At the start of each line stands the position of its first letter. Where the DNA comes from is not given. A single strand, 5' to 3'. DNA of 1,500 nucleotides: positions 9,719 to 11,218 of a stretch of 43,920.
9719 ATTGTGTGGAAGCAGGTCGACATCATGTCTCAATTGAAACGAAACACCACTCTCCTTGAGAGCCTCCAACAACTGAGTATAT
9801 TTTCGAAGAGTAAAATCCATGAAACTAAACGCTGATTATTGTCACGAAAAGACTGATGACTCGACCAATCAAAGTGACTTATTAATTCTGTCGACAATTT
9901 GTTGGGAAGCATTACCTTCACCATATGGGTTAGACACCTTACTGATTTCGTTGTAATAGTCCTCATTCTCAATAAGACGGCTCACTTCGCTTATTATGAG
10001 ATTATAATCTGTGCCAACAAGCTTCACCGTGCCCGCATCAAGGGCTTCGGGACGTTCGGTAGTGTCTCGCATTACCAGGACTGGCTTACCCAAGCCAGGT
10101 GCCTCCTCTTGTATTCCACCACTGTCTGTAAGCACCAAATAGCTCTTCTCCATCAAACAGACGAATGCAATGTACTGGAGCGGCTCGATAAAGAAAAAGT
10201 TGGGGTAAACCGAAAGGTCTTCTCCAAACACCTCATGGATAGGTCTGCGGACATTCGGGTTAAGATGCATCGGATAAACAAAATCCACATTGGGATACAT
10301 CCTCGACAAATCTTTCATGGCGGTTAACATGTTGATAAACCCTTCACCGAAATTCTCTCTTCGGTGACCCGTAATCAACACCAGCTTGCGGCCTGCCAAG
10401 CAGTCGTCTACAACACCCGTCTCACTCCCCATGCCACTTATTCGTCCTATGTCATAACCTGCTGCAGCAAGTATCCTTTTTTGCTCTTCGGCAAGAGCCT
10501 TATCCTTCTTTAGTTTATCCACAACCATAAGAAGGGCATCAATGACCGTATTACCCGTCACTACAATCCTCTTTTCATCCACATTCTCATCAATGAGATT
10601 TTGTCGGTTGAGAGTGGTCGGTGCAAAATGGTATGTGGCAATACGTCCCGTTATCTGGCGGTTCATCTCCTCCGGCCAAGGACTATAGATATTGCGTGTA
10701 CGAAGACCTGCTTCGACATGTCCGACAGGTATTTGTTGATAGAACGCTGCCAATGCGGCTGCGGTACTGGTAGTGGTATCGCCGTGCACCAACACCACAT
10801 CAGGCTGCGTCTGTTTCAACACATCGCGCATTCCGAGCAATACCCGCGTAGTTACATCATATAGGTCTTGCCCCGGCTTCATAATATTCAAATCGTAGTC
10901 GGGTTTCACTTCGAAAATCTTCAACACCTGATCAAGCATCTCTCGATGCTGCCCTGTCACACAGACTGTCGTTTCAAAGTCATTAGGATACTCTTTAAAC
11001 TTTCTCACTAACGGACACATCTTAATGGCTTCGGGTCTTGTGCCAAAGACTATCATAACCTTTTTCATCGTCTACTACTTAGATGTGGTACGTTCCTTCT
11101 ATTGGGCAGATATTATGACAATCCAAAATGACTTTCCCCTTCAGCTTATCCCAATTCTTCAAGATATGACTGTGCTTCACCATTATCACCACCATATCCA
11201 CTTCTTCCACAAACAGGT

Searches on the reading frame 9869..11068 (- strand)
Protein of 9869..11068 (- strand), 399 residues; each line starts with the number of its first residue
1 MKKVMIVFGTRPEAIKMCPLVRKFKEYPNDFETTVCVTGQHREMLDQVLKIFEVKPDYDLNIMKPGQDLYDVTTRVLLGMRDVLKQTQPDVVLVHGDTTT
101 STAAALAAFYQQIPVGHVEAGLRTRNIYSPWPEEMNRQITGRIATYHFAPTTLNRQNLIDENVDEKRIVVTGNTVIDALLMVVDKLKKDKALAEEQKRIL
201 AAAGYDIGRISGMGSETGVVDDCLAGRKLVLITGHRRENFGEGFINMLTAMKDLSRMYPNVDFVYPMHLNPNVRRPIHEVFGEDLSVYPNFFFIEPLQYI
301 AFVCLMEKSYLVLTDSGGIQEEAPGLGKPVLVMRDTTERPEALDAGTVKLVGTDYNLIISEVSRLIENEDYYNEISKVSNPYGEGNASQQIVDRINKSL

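Call 7: search_protein_families(library=pfam, proteins=[window:9869-11068:-], max_evalue=0.001)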
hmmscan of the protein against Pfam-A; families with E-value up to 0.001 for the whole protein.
window:9869-11068:- (399 aa): 3 families
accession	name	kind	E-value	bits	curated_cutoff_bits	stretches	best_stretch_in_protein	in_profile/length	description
PF02350.25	Epimerase_2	-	1.8e-116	389.3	30.6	1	29-395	7-346/347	UDP-N-acetylglucosamine 2-epimerase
PF13439.12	Glyco_transf_4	-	6.3e-05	23.5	28.5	1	72-175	56-166/170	Glycosyltransferase Family 4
PF13579.12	Glyco_trans_4_4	-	0.00028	21.7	29.7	1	75-173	58-157/158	Glycosyl transferase 4-like domain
